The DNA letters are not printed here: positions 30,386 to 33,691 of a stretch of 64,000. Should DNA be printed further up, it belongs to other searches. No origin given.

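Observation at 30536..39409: Three tandem ~1000-aa paralogues made almost entirely of 23-26-residue helical repeats behind one N-terminal TM helix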

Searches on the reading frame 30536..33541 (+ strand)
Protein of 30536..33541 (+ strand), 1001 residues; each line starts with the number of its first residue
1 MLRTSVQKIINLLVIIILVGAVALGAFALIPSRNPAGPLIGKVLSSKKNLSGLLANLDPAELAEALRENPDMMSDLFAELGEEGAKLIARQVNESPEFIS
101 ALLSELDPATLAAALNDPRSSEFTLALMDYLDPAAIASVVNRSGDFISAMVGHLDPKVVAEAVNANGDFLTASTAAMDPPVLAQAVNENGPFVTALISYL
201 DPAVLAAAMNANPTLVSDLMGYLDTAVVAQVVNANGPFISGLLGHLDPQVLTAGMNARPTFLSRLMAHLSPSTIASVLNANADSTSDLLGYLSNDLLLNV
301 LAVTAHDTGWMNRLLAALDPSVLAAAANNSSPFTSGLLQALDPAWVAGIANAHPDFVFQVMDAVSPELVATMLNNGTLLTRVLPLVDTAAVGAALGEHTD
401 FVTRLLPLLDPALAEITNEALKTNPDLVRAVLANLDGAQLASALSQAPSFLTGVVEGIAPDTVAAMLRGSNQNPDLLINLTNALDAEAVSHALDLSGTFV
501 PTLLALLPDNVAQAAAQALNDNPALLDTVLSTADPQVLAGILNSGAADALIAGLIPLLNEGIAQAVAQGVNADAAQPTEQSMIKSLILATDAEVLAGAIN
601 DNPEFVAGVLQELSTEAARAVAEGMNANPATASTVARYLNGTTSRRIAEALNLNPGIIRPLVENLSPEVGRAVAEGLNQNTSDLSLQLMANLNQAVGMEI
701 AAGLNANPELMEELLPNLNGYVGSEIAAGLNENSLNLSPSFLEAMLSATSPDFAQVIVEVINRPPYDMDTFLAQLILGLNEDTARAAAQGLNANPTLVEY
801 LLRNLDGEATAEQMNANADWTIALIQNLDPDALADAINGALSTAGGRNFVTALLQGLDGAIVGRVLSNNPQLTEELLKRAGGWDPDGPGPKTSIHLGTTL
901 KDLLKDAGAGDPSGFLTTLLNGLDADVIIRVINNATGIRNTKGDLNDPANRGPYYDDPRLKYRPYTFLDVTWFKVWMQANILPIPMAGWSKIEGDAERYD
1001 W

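Call 6: search_protein_families(library=pfam, proteins=[window:30536-33541:+], max_evalue=1)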
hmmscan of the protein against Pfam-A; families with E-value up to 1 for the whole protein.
window:30536-33541:+ (1001 aa): 7 families
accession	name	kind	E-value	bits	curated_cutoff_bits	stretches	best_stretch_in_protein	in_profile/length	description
PF09280.16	XPC-binding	-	4.6e-06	26.6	26.4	1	61-104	12-54/57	XPC-binding domain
PF03448.22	MgtE_N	-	0.0039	18.1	25.9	0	52-91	44-84/102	MgtE intracellular N domain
PF18857.6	LPD38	-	0.023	15.2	27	0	676-729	115-168/189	Large polyvalent protein associated domain 38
PF25734.1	RelB_like_antitoxin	-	0.032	14.5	27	1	62-80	17-35/43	Putative antitoxin family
PF24989.1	DUF7776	-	0.12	13.3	27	1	60-107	3-45/70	Domain of unknown function (DUF7776)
PF14841.11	FliG_M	-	0.54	11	25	0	93-116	10-33/76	FliG middle domain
PF23921.1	DUF7260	-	0.66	9.8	27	0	660-697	86-122/242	Domain of unknown function (DUF7260)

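Call 7: search_protein_families(library=ncbifam, proteins=[window:30536-33541:+], max_evalue=1)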
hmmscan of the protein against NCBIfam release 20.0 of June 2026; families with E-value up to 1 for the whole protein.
window:30536-33541:+ (1001 aa): 0 families

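Call 23: find_homologous_proteins(query=A1, max_evalue=0.001)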
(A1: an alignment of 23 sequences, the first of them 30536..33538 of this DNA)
Query A1 (23 sequences) (1001 aa, profile of the alignment): 12 proteins with E <= 0.001 among 8000 candidates.
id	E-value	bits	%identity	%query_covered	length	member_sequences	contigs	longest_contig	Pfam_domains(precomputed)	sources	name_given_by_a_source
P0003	0.0e+0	1211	72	100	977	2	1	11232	PF09280.17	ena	-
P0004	0.0e+0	1172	54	100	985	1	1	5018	PF09280.17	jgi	-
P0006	0.0e+0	1163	52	99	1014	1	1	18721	PF09280.17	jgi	jgi:hypothetical protein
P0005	0.0e+0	1070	38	100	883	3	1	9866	-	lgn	-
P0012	0.0e+0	1041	54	97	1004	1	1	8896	PF03448.23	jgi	jgi:hypothetical protein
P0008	3.0e-297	1007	39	86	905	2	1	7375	-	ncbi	-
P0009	1.1e-283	962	35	100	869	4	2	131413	-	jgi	-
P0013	1.1e-229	783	30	84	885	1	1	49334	PF09280.17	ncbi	-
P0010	2.1e-159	551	37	34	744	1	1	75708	PF03448.23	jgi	jgi:hypothetical protein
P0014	5.6e-143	496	26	72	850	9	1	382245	-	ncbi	-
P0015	6.5e-5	39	31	18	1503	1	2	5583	PF03176.22,PF02355.23,PF00873.26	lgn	-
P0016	1.4e-4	38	29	17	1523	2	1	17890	PF03176.22,PF02355.23,PF00873.26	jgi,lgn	jgi:HAE1 family hydrophobic/amphiphilic exporter-1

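Call 24: list_cluster_members(proteins=[P0014, P0013, P0008, P0007])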
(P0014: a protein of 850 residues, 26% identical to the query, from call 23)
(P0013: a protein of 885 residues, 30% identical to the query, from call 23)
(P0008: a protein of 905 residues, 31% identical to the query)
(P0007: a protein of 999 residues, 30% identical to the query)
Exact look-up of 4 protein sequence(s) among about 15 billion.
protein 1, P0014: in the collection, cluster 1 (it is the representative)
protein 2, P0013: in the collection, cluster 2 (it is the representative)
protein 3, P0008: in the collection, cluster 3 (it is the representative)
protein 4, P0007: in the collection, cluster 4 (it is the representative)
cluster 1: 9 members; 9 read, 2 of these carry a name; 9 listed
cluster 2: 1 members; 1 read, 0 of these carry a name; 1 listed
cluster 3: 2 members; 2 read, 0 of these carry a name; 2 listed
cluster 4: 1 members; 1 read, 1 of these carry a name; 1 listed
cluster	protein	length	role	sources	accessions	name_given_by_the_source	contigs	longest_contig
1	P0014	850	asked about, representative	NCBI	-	-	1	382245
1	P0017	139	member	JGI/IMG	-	hypothetical protein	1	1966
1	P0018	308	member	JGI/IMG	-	hypothetical protein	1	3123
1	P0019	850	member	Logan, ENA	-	-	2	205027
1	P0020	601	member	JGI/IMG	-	-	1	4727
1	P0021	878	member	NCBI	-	-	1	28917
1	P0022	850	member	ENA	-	-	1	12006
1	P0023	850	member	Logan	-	-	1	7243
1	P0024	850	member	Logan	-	-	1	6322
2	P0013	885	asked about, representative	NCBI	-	-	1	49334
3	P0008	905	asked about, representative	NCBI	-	-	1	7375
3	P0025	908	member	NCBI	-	-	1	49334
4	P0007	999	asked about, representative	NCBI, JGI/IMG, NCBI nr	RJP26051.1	MAG: hypothetical protein C4536_16470 [Actinobacteria bacterium] | hypothetical protein | MAG: hypothetical protein C4536_16470 [Actinomycetota bacterium]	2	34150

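Call 25: find_encoding_contigs(protein=P0014, flank=10000, max_places=2)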
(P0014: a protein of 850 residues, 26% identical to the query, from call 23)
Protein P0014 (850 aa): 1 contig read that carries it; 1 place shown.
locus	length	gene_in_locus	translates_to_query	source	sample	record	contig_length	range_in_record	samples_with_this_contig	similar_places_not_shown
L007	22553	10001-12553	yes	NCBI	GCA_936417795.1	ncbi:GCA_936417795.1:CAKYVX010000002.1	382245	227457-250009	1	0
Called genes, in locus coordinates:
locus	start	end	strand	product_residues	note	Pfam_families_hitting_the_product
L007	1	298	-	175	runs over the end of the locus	PF01478:Peptidase_A24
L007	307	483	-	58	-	PF14029:DUF4244 (weak)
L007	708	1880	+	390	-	PF01833:TIG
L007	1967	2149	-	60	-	PF04226:Transgly_assoc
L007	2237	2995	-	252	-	PF00482:T2SSF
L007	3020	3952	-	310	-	PF00482:T2SSF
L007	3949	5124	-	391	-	PF00437:T2SSE, PF27713:UCP018868 (weak)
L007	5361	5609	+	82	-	-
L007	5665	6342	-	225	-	PF06564:CBP_BcsQ (weak), PF13614:AAA_31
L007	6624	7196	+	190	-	PF04542:Sigma70_r2, PF08281:Sigma70_r4_2, PF04545:Sigma70_r4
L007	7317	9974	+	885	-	-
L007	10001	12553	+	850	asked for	-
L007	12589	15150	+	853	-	-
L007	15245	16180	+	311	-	-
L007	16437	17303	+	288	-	PF12849:PBP_like_2, PF13531:SBP_bac_11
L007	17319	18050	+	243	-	PF00528:BPD_transp_1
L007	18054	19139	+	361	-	PF00005:ABC_tran, PF13304:AAA_21 (faint), PF08402:TOBE_2 (weak), PF03459:TOBE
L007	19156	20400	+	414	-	PF03453:MoeA_N, PF00994:MoCF_biosynth, PF03454:MoeA_C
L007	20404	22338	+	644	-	PF03453:MoeA_N, PF00994:MoCF_biosynth, PF03454:MoeA_C, PF12727:PBP_like, PF12974:Phosphonate-bd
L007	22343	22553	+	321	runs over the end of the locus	PF04055:Radical_SAM, PF06463:Mob_synth_C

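Call 33: search_solved_structures(query=A1, max_evalue=1, show_alignments=2)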
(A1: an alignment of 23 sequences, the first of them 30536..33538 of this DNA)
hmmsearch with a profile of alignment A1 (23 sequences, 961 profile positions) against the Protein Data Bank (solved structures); distinct sequences matched with E-value up to 1: 11.
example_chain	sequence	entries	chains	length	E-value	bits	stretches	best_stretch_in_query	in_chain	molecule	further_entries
4fhr_B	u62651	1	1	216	0.013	16.9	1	616-708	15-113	Flagellar motor switch protein FliG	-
1lkv_X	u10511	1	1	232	0.016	16.6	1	616-708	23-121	FLAGELLAR MOTOR SWITCH PROTEIN FLIG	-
9dm3_A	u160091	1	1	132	0.081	14.2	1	696-792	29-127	naphthalenediimide binding protein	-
3ajc_A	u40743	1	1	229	0.26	12.6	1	265-411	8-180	Flagellar motor switch protein fliG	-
9y6s_8b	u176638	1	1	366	0.39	12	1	626-687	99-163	Leucine-rich repeat protein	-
8umx_B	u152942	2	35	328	0.47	11.7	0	735-909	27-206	Flagellar motor switch protein FliG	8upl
6veh_A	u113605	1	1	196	0.57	11.4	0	580-697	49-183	HEAT repeat domain-containing protein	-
8umd_B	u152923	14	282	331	0.69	11.2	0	735-894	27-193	Flagellar motor switch protein FliG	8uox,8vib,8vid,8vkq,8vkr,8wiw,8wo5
1ojg_A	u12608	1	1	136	0.71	11.1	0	61-107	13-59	SENSOR PROTEIN DCUS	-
3by8_A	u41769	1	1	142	0.73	11.1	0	61-107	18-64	Sensor protein dcuS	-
3soh_B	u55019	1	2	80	0.8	11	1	616-674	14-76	Flagellar motor switch protein FliG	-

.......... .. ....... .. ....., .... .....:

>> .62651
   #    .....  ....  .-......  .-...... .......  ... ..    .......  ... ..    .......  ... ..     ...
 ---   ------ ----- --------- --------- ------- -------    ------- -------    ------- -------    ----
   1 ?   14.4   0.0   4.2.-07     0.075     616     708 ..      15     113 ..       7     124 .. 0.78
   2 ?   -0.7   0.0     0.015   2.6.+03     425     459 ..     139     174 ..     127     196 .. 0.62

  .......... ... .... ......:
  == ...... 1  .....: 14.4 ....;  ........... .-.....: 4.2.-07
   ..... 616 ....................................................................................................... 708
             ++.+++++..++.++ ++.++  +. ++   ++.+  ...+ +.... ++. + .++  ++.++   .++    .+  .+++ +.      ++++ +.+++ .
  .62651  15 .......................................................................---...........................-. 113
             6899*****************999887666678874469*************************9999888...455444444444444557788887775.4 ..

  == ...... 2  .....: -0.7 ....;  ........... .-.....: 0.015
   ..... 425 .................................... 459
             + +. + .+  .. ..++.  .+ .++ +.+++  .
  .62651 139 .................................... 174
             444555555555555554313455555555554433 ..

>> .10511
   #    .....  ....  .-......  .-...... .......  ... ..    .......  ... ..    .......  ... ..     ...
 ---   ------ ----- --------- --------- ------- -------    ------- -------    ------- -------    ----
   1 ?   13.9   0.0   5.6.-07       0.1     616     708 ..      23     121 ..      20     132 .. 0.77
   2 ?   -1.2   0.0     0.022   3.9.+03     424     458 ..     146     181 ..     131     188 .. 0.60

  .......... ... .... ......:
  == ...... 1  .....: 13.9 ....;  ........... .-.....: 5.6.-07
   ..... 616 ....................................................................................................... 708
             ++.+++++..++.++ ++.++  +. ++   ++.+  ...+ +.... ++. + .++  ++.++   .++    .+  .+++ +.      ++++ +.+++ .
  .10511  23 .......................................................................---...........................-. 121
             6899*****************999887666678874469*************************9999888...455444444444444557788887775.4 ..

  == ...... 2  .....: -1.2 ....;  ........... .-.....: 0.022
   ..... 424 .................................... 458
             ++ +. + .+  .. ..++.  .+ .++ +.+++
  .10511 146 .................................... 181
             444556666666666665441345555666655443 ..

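Call 42: search_protein_families(library=pfam, proteins=[L007:15245-16180:+], max_evalue=0.01)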
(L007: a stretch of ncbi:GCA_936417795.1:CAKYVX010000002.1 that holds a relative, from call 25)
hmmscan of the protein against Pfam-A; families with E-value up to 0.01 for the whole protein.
L007:15245-16180:+ (311 aa): 0 families

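Call 45: search_protein_representatives(alignment_id=A2)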
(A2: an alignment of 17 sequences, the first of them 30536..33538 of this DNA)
Query: 17 sequences, 974 profile positions. Proteins with E-value up to 0.001 (for the whole library): 284; up to 1e-10: 129; up to 1e-30: 55. The best 150 are listed.
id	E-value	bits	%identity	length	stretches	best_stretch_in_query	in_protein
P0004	0.0e+00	1250.5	-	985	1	2-946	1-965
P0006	0.0e+00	1240.6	-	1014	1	1-974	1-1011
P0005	0.0e+00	1133.4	-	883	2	1-416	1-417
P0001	0.0e+00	1024.6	-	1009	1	1-964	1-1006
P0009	0.0e+00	1024.1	-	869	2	1-416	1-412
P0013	7.2e-281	951.2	-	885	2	1-415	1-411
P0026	1.5e-191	655.5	-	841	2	11-635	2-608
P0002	2.1e-166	572.3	-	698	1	311-974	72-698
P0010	7.6e-163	560.5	-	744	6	125-311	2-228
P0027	9.8e-141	487.3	-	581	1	403-945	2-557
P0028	8.8e-132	457.7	-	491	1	506-965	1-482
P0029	4.9e-128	445.3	-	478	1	501-943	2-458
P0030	6.6e-117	408.5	-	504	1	389-826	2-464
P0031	1.0e-116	407.8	-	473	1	547-942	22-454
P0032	1.4e-110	387.6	-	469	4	112-290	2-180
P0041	6.9e-62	226.4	-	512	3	116-329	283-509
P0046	2.3e-51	191.6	-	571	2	127-292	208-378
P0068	6.4e-33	130.5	-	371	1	2-200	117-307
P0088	4.9e-24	101.1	-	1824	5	588-732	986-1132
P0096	3.1e-21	91.8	-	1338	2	148-463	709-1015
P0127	4.9e-14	68.0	-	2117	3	193-370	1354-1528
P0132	1.0e-13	67.0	-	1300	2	27-351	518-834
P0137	1.1e-12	63.6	-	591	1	171-301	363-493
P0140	2.1e-11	59.2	-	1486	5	193-463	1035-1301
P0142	3.8e-11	58.4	-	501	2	738-965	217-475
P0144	5.8e-11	57.8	-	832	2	205-376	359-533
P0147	1.2e-10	56.8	-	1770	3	276-472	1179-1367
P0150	1.4e-10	56.5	-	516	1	152-346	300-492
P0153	3.6e-10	55.2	-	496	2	190-275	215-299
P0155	4.0e-10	55.0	-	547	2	151-267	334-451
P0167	2.7e-09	52.3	-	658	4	596-729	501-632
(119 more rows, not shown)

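Call 46: search_protein_families(library=pfam, proteins=[P0088, P0096, P0127, P0132, P0140, P0147], max_evalue=0.001)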
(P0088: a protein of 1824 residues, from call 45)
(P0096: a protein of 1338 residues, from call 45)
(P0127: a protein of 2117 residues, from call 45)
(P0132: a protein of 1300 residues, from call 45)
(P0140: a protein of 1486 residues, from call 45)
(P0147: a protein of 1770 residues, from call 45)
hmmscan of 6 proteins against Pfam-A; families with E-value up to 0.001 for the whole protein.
P0088 (1824 aa): 0 families

P0096 (1338 aa): 2 families
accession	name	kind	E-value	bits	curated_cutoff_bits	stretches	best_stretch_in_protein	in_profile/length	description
PF02268.21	TFIIA_gamma_N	-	3.1e-07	30.8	33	0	1131-1151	24-44/47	Transcription initiation factor IIA, gamma subunit, helical domain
PF18448.7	CBM46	-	5.2e-05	23.9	26.5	0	1186-1232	48-94/105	Carbohydrate binding domain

P0127 (2117 aa): 0 families

P0132 (1300 aa): 2 families
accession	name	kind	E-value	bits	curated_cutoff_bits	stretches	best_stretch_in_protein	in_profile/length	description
PF13385.13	Laminin_G_3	-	3e-17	63.6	27.6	1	125-279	10-151/151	Concanavalin A-like lectin/glucanases superfamily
PF00772.26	DnaB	-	5.2e-05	23.7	23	0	644-669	11-36/103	DnaB-like helicase N terminal domain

P0140 (1486 aa): 0 families

P0147 (1770 aa): 1 family
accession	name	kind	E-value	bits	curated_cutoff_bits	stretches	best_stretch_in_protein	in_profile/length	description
PF07484.17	Collar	-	9.6e-30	102.8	24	2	893-955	1-57/57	Phage Tail Collar Domain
